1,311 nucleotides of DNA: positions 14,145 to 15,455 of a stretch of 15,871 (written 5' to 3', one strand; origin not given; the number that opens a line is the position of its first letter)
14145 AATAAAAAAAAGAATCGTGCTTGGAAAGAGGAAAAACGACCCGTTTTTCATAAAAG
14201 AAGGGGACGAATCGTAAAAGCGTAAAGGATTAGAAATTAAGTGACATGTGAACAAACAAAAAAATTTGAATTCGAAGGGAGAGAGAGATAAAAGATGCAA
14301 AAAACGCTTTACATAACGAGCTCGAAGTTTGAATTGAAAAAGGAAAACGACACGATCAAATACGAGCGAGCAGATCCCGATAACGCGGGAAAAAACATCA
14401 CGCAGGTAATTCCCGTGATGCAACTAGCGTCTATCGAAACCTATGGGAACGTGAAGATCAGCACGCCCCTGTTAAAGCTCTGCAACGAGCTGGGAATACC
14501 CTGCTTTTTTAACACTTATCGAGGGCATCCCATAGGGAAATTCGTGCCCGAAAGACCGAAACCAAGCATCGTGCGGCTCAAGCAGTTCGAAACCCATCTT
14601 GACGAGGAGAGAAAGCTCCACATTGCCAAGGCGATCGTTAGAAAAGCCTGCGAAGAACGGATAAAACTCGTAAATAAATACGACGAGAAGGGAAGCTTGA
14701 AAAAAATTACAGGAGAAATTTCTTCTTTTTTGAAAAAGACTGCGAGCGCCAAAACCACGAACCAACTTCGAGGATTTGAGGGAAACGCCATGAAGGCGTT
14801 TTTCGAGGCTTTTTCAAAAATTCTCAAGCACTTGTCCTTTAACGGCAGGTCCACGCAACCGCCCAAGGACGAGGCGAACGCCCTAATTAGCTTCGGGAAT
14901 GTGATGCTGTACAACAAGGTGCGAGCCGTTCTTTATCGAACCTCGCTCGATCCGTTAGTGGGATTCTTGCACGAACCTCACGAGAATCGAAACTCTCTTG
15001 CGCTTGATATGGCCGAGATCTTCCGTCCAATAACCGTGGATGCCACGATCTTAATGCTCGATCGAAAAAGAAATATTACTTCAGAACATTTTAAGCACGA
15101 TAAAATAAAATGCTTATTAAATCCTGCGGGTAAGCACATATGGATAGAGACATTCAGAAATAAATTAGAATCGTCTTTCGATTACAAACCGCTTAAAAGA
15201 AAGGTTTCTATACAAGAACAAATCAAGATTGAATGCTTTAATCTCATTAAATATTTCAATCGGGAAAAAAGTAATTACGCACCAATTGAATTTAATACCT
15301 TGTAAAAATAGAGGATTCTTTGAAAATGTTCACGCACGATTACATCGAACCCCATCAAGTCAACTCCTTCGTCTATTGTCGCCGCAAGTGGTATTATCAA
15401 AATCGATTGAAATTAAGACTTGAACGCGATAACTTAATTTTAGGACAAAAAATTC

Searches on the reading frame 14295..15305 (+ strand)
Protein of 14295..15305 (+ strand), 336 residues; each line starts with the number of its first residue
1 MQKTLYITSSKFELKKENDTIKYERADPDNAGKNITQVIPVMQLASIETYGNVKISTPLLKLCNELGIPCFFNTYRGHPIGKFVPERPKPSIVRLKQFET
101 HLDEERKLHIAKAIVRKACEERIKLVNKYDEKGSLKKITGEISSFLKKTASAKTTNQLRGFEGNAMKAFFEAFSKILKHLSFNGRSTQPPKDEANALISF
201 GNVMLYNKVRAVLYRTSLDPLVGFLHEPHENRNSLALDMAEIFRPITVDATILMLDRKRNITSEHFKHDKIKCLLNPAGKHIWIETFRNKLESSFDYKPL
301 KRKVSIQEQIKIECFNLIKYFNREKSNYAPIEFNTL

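Call 6: search_protein_families(library=padloc, proteins=[window:14295-15305:+], max_evalue=0.01)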
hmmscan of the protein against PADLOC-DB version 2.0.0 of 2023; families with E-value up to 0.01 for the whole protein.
window:14295-15305:+ (336 aa): 32 families (the best 25 are shown)
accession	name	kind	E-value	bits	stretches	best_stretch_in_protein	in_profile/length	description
PDLC01335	Cas1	-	3.2e-81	271.2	1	5-330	2-313/315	"CAS-I,CAS-II,CAS-III,CAS-IV,CAS-V,CAS-VI; acquisition_1"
PDLC01742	Cas1b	-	5.3e-81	270.6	1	1-332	1-323/326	-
PDLC01608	Cas1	-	2.6e-78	261.3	1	5-288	1-275/276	"CAS-I,CAS-II,CAS-III,CAS-IV,CAS-V,CAS-VI; acquisition_1"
PDLC01248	Cas1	-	5.3e-78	260.4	1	3-322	1-288/289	"CAS-I,CAS-II,CAS-III,CAS-IV,CAS-V,CAS-VI; acquisition_1"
PDLC00927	Cas1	-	3.7e-76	254.4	1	33-326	25-324/327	CRISPR-associated endonuclease Cas1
PDLC00928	Cas1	-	8.5e-73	243.1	1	4-321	2-313/315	Cas1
PDLC02065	Cas1b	-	2.4e-72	242.2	1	1-331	1-325/329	-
PDLC01449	Cas1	-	3.5e-65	218.1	1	32-325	26-284/285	"CAS-I,CAS-II,CAS-III,CAS-IV,CAS-V,CAS-VI; acquisition_1"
PDLC02025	Cas1d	-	5.2e-65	218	1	3-333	2-315/316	-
PDLC01249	Cas1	-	9.7e-61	203.4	1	5-266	1-246/246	"CAS-I,CAS-II,CAS-III,CAS-IV,CAS-V,CAS-VI; acquisition_1"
PDLC01743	Cas1c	-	4.8e-58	195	1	2-330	5-333/337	-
PDLC00923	Cas1c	-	4e-50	169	1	2-330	3-337/340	"CRISPR-associated endonuclease Cas1, subtype I-C/DVULG"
PDLC01334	Cas1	-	7.6e-50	168.1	1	2-330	2-334/336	"CAS-I,CAS-II,CAS-III,CAS-IV,CAS-V,CAS-VI; acquisition_1"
PDLC01747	Cas1g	-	5.2e-48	161.9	1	5-331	200-520/523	-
PDLC02067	Cas1b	-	1.9e-47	160.3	1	3-324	200-523/533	-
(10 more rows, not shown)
